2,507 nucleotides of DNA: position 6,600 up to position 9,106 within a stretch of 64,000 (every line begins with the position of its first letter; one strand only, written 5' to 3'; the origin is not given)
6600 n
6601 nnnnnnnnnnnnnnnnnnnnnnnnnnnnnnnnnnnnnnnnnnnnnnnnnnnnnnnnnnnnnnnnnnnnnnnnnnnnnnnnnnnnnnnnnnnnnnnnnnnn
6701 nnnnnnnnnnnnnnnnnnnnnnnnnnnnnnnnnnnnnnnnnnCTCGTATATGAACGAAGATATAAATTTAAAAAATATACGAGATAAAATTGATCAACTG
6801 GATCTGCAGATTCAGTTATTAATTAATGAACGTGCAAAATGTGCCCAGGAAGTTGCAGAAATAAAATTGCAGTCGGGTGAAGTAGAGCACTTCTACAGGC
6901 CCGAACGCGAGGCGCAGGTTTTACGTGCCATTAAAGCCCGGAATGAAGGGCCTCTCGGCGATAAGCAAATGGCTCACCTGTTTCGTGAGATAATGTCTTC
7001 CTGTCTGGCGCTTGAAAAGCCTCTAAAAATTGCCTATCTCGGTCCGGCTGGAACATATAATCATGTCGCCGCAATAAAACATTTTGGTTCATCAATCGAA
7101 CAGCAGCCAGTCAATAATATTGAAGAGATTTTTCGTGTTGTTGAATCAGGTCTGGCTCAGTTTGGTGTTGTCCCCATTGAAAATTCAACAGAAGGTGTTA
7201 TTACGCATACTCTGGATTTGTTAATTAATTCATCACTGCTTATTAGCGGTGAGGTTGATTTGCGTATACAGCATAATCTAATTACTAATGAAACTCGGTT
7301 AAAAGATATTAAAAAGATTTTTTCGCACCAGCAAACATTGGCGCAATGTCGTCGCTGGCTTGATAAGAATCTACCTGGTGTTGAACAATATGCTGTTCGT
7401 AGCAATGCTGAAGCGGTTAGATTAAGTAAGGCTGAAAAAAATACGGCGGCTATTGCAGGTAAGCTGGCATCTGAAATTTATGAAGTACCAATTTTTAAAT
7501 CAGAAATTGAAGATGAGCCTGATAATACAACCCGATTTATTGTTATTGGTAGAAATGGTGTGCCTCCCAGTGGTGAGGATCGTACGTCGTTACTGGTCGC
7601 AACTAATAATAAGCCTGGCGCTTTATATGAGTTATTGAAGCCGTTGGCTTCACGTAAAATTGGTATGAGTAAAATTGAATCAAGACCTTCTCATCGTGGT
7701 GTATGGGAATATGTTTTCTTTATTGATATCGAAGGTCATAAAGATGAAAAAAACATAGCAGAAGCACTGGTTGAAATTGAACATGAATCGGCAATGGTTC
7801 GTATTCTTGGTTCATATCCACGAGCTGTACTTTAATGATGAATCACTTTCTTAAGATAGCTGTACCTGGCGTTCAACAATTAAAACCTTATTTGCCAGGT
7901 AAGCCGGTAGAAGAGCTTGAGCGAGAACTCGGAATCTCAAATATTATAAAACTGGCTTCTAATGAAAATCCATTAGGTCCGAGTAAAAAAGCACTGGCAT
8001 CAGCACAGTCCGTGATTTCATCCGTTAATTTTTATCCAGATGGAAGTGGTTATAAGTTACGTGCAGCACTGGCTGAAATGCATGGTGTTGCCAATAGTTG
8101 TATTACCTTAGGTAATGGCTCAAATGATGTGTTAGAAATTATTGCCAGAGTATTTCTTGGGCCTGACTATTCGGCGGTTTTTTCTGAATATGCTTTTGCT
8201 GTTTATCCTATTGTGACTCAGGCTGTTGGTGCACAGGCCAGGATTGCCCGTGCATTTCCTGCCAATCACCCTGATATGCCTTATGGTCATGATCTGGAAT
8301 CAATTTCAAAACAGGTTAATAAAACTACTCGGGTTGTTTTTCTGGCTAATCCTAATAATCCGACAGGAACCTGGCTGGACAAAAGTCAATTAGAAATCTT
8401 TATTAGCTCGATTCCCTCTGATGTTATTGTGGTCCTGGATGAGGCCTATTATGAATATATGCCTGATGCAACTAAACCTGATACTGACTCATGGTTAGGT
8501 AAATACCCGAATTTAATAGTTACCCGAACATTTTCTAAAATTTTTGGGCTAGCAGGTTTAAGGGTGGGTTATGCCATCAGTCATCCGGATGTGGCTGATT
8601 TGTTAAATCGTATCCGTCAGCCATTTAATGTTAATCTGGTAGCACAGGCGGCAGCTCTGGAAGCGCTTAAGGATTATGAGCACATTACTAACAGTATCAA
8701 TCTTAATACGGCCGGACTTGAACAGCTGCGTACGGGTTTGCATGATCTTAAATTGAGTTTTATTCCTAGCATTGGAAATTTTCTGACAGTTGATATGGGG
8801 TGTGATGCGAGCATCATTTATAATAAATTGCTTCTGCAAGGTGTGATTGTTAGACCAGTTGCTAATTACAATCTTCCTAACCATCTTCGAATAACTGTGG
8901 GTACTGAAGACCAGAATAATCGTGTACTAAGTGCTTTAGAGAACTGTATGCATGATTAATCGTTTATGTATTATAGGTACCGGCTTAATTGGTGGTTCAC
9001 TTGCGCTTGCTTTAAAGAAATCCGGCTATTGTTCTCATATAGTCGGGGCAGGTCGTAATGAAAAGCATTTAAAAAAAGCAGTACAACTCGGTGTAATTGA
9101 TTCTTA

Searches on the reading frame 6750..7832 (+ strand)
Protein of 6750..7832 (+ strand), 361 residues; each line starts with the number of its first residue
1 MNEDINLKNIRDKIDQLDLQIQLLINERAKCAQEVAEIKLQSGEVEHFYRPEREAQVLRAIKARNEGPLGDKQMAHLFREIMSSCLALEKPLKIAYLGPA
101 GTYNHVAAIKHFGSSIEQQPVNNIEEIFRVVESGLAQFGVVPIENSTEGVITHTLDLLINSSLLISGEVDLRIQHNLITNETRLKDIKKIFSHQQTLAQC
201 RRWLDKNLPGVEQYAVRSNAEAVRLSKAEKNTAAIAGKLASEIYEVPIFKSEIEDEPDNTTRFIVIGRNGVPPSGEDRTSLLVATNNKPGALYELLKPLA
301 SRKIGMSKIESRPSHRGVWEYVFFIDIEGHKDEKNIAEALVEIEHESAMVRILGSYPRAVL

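Call 60: search_protein_families(library=pfam, proteins=[window:6750-7832:+], max_evalue=0.00001)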
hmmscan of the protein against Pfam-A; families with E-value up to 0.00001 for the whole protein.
window:6750-7832:+ (361 aa): 3 families
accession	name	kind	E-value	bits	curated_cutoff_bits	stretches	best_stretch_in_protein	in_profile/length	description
PF00800.23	PDT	-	1.4e-62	211.2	25.2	1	94-269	1-179/181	Prephenate dehydratase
PF01817.26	CM_2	-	1.2e-20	73.9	27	1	10-90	1-80/80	Chorismate mutase type II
PF01842.31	ACT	-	4.4e-09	36.4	27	1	280-344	2-65/66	ACT domain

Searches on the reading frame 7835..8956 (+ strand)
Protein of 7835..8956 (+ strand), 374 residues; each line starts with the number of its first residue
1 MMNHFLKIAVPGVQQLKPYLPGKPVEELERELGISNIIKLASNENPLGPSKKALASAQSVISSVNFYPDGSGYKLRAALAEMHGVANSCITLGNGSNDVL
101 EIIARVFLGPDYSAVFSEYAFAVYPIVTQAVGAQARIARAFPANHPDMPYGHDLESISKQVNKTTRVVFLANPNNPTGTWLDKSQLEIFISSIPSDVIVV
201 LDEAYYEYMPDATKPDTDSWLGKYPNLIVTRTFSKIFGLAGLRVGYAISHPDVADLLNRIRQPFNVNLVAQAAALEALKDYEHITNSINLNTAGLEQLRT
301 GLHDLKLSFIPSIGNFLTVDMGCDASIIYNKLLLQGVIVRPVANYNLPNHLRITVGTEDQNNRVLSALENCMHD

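Call 60: search_protein_families(library=pfam, proteins=[window:7835-8956:+], max_evalue=0.00001)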
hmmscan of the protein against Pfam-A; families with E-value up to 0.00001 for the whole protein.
window:7835-8956:+ (374 aa): 1 family
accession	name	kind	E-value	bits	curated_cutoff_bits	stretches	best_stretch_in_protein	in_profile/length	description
PF00155.27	Aminotran_1_2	-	7.2e-53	180.5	19.7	1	36-368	2-361/361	Aminotransferase class I and II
